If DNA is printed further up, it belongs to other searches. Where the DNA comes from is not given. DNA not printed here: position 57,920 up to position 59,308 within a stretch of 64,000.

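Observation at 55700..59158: DUF763-like gene co-operonic with PolX and endonuclease III: candidate new base-excision-repair component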

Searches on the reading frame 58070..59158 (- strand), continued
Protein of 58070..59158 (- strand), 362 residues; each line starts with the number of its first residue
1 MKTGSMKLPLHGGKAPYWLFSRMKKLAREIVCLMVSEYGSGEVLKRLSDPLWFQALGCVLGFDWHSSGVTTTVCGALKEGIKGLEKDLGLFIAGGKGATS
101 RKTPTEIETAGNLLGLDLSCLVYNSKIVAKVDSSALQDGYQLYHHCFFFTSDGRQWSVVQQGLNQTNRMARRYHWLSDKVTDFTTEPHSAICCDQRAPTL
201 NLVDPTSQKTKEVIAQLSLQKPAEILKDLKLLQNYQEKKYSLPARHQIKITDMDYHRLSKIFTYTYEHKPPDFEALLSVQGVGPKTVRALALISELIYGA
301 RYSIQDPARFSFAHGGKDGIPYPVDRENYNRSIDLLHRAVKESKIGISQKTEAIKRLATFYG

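Call 56: search_protein_families(library=pfam, alignment_id=A2, max_evalue=1)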
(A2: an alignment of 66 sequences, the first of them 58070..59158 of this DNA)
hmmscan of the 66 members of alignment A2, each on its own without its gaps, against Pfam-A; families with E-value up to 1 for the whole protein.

A. member 1, window:58070-59158:- (362 aa): 3 families
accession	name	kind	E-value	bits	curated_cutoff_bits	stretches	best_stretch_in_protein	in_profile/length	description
PF05559.16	DUF763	-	8.5e-134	446.2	35.5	1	5-324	2-319/319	Protein of unknown function (DUF763)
PF00633.29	HHH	-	0.00078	19.6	24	1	269-291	6-28/30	Helix-hairpin-helix motif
PF14520.12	HHH_5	-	0.0031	18.4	27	1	273-291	1-19/57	Helix-hairpin-helix domain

B. families by the number of members that match (of 66 scanned): 33 families (the first 25 are shown)
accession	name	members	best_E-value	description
PF05559.16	DUF763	66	8.5e-134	Protein of unknown function (DUF763)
PF00633.29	HHH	20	0.00011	Helix-hairpin-helix motif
PF14520.12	HHH_5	10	0.0031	Helix-hairpin-helix domain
PF17129.9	Peptidase_M99_C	1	0.0033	C-terminal domain of metallo-carboxypeptidase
PF12836.13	HHH_3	1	0.0071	Helix-hairpin-helix motif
PF00994.29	MoCF_biosynth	1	0.0096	Probable molybdopterin binding domain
PF24507.1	Ig_CFAP65_4th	1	0.011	CFAP65, fourth Ig-like domain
PF12170.13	DNA_pol3_tau_5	1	0.011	DNA polymerase III tau subunit V interacting with alpha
PF20060.4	DUF6459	1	0.014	Family of unknown function (DUF6459)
PF14303.12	NAM-associated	1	0.015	No apical meristem-associated C-terminal domain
PF12218.14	End_N_terminal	1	0.037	N terminal extension of bacteriophage endosialidase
PF13932.14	SAM_GIDA_C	1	0.054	tRNA modifying enzyme MnmG/GidA C-terminal helical bundle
PF20147.5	Crinkler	1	0.064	Crinkler effector protein N-terminal domain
PF11387.14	DUF2795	1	0.066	Protein of unknown function (DUF2795)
PF00570.28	HRDC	1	0.067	HRDC domain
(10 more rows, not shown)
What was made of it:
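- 58271..58342 (-): Segment encoding the helix-hairpin-helix (aa 273-296, ........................). HHH matched 20 and HHH_5 10 of 66 members (call 56).
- Checked: HHH or HHH_5 matched 20 and 10 of 66 diverse family members (call 56).
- The HhH is consistent across the family (call 56).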

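Call 57: search_protein_families(library=pfam, proteins=[P0209, P0146, P0241, P0249, P0244, P0139, P0141, P0134, P0203, P0061], max_evalue=0.01)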
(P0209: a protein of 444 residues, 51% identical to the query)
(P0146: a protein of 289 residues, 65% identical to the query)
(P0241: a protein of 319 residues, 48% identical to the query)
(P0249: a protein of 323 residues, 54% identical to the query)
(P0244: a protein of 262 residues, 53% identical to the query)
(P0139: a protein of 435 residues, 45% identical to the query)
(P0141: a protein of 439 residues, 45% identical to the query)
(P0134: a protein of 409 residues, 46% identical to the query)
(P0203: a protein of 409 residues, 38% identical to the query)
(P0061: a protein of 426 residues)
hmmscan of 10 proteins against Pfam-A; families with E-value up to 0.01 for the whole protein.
P0209 (444 aa): 1 family
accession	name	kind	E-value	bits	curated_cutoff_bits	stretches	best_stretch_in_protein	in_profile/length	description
PF05559.16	DUF763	-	6.6e-98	328.3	35.5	1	172-401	1-230/319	Protein of unknown function (DUF763)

P0146 (289 aa): 1 family
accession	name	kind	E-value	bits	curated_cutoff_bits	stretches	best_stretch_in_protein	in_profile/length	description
PF05559.16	DUF763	-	3.7e-89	299.5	35.5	1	79-287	1-209/319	Protein of unknown function (DUF763)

P0241 (319 aa): 1 family
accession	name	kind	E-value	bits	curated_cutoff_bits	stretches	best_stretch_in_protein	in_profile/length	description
PF05559.16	DUF763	-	2e-93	313.6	35.5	1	83-313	1-230/319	Protein of unknown function (DUF763)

P0249 (323 aa): 1 family
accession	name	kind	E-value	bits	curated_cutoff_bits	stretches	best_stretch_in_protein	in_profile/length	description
PF05559.16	DUF763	-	1.4e-83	281.2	35.5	1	77-268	1-192/319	Protein of unknown function (DUF763)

P0244 (262 aa): 1 family
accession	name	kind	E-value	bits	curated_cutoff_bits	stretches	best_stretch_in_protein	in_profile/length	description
PF05559.16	DUF763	-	1.6e-85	287.6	35.5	1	73-261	1-189/319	Protein of unknown function (DUF763)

P0139 (435 aa): 1 family
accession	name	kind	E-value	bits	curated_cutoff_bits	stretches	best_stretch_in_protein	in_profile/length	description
PF05559.16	DUF763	-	7.1e-126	420.2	35.5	1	7-343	2-319/319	Protein of unknown function (DUF763)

P0141 (439 aa): 1 family
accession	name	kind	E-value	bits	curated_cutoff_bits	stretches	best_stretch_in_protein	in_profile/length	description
PF05559.16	DUF763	-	5.2e-124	414.1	35.5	1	6-346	1-319/319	Protein of unknown function (DUF763)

P0134 (409 aa): 1 family
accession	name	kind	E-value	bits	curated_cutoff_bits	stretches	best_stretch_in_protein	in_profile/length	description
PF05559.16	DUF763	-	6.7e-130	433.4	35.5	1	4-314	2-319/319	Protein of unknown function (DUF763)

P0203 (409 aa): 1 family
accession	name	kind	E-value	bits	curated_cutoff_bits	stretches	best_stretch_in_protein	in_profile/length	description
PF05559.16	DUF763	-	2.5e-91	306.7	35.5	1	11-321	2-319/319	Protein of unknown function (DUF763)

P0061 (426 aa): 3 families
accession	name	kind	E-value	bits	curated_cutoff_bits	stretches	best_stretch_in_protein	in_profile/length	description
PF05559.16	DUF763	-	2.5e-137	457.8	35.5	1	4-388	1-319/319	Protein of unknown function (DUF763)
PF00633.29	HHH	-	0.00041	20.5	24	1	333-355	6-28/30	Helix-hairpin-helix motif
PF14520.12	HHH_5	-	0.0049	17.8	27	0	337-355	1-19/57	Helix-hairpin-helix domain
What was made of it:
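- Tried and rejected: Ten longer or N-terminally extended members carry only DUF763 (call 57).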

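Call 61: find_encoding_contigs(protein=P0375, flank=5000, max_places=1)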
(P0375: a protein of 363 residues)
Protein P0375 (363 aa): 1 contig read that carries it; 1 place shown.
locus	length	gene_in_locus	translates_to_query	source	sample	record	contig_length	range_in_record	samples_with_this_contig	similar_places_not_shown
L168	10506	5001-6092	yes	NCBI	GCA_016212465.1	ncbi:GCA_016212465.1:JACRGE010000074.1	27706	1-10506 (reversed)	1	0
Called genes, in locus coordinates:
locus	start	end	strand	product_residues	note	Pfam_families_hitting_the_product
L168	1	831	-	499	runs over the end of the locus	PF07690:MFS_1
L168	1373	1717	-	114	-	-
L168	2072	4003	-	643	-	-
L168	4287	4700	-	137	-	PF00571:CBS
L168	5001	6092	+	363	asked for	PF05559:DUF763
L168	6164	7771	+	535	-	PF23545:Zn_ribbon_HMPTM, PF04055:Radical_SAM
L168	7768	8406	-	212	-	-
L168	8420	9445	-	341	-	PF00890:FAD_binding_2 (faint), PF01134:GIDA (faint), PF01266:DAO (faint), PF03486:HI0933_like (faint), PF07992:Pyr_redox_2, PF12831:FAD_oxidored, PF13738:Pyr_redox_3, PF00070:Pyr_redox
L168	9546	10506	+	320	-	?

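Call 62: find_encoding_contigs(protein=P0381, flank=5000, max_places=1)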
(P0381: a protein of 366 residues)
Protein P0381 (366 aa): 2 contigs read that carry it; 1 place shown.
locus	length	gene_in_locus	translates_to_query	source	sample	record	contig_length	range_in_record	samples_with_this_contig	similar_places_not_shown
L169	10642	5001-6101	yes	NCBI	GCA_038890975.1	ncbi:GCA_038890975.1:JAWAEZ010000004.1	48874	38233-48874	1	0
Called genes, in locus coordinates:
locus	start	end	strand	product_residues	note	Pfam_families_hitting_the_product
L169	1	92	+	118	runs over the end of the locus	PF11950:DUF3467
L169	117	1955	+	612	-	PF00012:HSP70, PF06723:MreB_Mbl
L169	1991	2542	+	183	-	PF08668:HDOD (faint), PF01966:HD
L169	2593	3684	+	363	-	PF00226:DnaJ, PF01556:DnaJ_C, PF00684:DnaJ_CXXCXGXG, PF27439:DnaJ_C_2 (faint)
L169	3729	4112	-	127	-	PF07883:Cupin_2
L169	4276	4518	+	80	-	-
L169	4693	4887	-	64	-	-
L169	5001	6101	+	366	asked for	PF05559:DUF763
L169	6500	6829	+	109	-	-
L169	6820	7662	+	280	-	PF07705:CARDB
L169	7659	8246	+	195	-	-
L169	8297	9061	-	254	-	PF00590:TP_methylase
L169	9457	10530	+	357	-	PF00091:Tubulin, PF12327:FtsZ_C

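Call 63: find_encoding_contigs(protein=P0310, flank=5000, max_places=1)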
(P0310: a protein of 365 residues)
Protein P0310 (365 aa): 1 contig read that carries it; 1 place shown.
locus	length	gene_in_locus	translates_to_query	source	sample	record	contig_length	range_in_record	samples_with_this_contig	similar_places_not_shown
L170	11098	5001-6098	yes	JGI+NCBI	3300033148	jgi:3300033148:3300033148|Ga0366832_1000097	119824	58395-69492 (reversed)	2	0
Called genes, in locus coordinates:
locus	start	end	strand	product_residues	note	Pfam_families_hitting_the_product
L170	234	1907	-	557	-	PF00749:tRNA-synt_1c, PF03950:tRNA-synt_1c_C, PF20974:tRNA-synt_1c_C2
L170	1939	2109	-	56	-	-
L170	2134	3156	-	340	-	PF00579:tRNA-synt_1b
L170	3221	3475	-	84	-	-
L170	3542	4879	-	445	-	PF02308:MgtC, PF13194:DUF4010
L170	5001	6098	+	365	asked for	PF05559:DUF763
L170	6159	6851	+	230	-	-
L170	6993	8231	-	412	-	PF00571:CBS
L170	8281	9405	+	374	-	PF02005:TRM, PF02475:TRM5-TYW2_MTfase (weak), PF05175:MTS (weak)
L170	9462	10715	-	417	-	PF08271:Zn_Ribbon_TF, PF00382:TFIIB, PF04545:Sigma70_r4 (faint), PF00382:TFIIB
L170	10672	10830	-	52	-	-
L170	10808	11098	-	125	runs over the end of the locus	PF01201:Ribosomal_S8e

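Call 75: search_protein_families(library=pfam, alignment_id=A5, max_evalue=0.00001)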
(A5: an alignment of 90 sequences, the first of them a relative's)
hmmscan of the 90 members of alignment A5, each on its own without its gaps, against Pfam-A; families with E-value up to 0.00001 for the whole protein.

A. member 1, L003:7280-9010:+ (576 aa): 4 families
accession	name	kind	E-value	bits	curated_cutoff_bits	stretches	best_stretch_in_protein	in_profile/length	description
PF14791.11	DNA_pol_B_thumb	-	1.9e-23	82.5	25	1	253-313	1-63/63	DNA polymerase beta thumb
PF14716.13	HHH_8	-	5.6e-18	65.5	30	1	1-75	1-72/73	Helix-hairpin-helix domain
PF14520.12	HHH_5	-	2.5e-10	41.1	27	0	92-145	3-54/57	Helix-hairpin-helix domain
PF02811.25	PHP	-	7.2e-09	36.6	26.4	1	339-500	2-163/164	PHP domain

B. families by the number of members that match (of 90 scanned): 162 families (the first 25 are shown)
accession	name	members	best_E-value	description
PF01135.25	PCMT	4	2.7e-64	Protein-L-isoaspartate(D-aspartate) O-methyltransferase (PCMT)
PF13847.12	Methyltransf_31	3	2.2e-44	Methyltransferase domain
PF13649.12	Methyltransf_25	3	2.4e-25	Methyltransferase domain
PF05175.20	MTS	3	1.6e-07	Methyltransferase small domain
PF00215.30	OMPdecase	2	1.5e-50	Orotidine 5'-phosphate decarboxylase / HUMPS family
PF00578.27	AhpC-TSA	2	1e-25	AhpC/TSA family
PF02683.22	DsbD_TM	2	2.4e-25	Cytochrome C biogenesis protein transmembrane domain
PF07676.18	PD40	2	1e-24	WD40-like Beta Propeller Repeat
PF08241.18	Methyltransf_11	2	2.3e-24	Methyltransferase domain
PF00132.30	Hexapep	2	4.2e-21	Bacterial transferase hexapeptide (six repeats)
PF00293.34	NUDIX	2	1.2e-20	NUDIX domain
PF00753.33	Lactamase_B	2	1.4e-20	Metallo-beta-lactamase superfamily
PF01209.24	Ubie_methyltran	2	4.6e-20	ubiE/COQ5 methyltransferase family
PF08534.16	Redoxin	2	1.1e-19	Redoxin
PF03358.20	FMN_red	2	5.2e-18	NADPH-dependent FMN reductase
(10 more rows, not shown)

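Call 76: find_related_loci(query=A2, collection=viral_contigs, flank=8000)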
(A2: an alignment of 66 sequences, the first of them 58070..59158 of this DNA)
Query A2 (362 aa) in viral_contigs; peptide patterns used: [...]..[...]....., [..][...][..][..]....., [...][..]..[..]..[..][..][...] (x = any residue, [..] = any of these).
78 stretches matched a pattern, but none encodes a relative of the query by tblastn (E <= 1e-3).
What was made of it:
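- On Anti-phage defence systems (PADLOC): No DUF763 relative was found in viral contigs (call 76).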

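Call 79: search_protein_families(library=ncbifam, proteins=[L028:7567-8904:+, L008:8397-9722:+, L022:3470-4822:+, L028:8921-9499:+, L063:6974-8779:+], max_evalue=0.01)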
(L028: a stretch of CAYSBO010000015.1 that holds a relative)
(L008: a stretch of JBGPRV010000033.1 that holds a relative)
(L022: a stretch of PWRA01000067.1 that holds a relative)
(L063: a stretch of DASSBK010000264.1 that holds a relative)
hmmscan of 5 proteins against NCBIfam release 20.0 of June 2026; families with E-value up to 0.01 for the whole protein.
L028:7567-8904:+ (445 aa): 0 families

L008:8397-9722:+ (441 aa): 1 family
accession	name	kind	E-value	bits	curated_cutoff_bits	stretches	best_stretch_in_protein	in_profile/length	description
TIGR00372.1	cas4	equivalog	0.00024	21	65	0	61-155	30-130/180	CRISPR-associated protein Cas4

L022:3470-4822:+ (450 aa): 0 families

L028:8921-9499:+ (192 aa): 2 families
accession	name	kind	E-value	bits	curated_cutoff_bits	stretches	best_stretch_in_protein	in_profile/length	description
NF008100.0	PRK10845.1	equivalog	4.5e-09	36.6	264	1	28-149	1-123/162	colicin V production protein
NF033740.0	MarP_fam_protase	equivalog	6.7e-09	35.2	250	1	31-171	1-143/390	MarP family serine protease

L063:6974-8779:+ (601 aa): 9 families
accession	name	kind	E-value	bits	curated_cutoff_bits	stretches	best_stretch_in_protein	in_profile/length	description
NF006375.0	PRK08609.1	equivalog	9.7e-126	420.6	426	2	272-600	244-570/571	DNA polymerase/3'-5' exonuclease PolX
NF005928.0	PRK07945.1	equivalog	8.1e-69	232.5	250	2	305-594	50-331/337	PHP domain-containing protein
NF006702.0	PRK09248.1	domain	2.1e-19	70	264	1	368-529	7-160/246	PHP domain-containing protein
NF006251.0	PRK08392.1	equivalog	5.1e-19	68.6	212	1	368-569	4-196/216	hypothetical protein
NF038032.1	CehA_McbA_metalo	domain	9e-05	22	80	1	368-405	7-44/315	CehA/McbA family metallohydrolase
TIGR01856.1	hisJ_fam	subfamily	0.00017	21.4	90.2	1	369-468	4-112/252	histidinol-phosphatase HisJ family protein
NF001308.0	PRK00254.1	equivalog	0.00023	19.5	1216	1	90-150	644-702/720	ATP-dependent DNA helicase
NF033542.1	transpos_IS110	equivalog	0.002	17.3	140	0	27-62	190-231/343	IS110 family RNA-guided transposase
NF004981.0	PRK06361.1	equivalog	0.0083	15.5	117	0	368-441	4-71/217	histidinol phosphate phosphatase domain-containing protein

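Call 80: search_protein_families(library=pfam, proteins=[L008:8397-9722:+, L022:3470-4822:+, L028:8921-9499:+, L063:6974-8779:+, L063:9972-11699:-, L063:4376-6217:-], max_evalue=0.01)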
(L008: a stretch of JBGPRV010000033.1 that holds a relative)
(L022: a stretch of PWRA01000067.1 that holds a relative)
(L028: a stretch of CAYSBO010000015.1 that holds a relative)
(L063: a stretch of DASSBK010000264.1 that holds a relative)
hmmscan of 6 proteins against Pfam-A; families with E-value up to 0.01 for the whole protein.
L008:8397-9722:+ (441 aa): 1 family
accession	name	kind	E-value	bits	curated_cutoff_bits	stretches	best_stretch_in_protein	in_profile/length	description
PF12705.13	PDDEXK_1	-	2.5e-08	34.6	22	1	95-215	124-247/247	PD-(D/E)XK nuclease superfamily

L022:3470-4822:+ (450 aa): 1 family
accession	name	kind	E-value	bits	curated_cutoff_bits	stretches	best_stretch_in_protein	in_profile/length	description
PF12705.13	PDDEXK_1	-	3.7e-06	27.5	22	1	98-219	121-247/247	PD-(D/E)XK nuclease superfamily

L028:8921-9499:+ (192 aa): 1 family
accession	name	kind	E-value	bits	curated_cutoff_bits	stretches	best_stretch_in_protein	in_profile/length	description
PF02674.22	Colicin_V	-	9.5e-24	84.5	29.3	1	31-167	1-140/144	Colicin V production protein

L063:6974-8779:+ (601 aa): 5 families
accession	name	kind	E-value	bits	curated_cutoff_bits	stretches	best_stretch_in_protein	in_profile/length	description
PF14716.13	HHH_8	-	2.4e-19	69.9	30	1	1-75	1-72/73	Helix-hairpin-helix domain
PF14791.11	DNA_pol_B_thumb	-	1.6e-12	47.6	25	1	281-342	1-63/63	DNA polymerase beta thumb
PF14520.12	HHH_5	-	2.1e-11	44.5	27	1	91-146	2-55/57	Helix-hairpin-helix domain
PF02811.25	PHP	-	9.9e-07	29.7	26.4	1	369-472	3-98/164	PHP domain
PF00633.29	HHH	-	0.0077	16.5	24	0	92-106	12-26/30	Helix-hairpin-helix motif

L063:9972-11699:- (575 aa): 3 families
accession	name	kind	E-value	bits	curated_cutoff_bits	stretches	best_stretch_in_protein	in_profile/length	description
PF15902.12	Sortilin-Vps10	-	3.9e-05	23.1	33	0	383-462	27-116/446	Sortilin, neurotensin receptor 3,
PF02012.26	BNR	-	5.4e-05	23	27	0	547-556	2-11/12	BNR/Asp-box repeat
PF14870.12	PSII_BNR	-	0.00035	20.4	27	0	445-557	40-139/303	Photosynthesis system II assembly factor YCF48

L063:4376-6217:- (613 aa): 2 families
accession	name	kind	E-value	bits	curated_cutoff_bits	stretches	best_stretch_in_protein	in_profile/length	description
PF00501.34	AMP-binding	-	3.2e-85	286.7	29.9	1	14-433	4-384/384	AMP-binding enzyme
PF23562.2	AMP-binding_C_3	-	7.8e-12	46.1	20.8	1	471-607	2-123/124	AMP-binding enzyme C-terminal domain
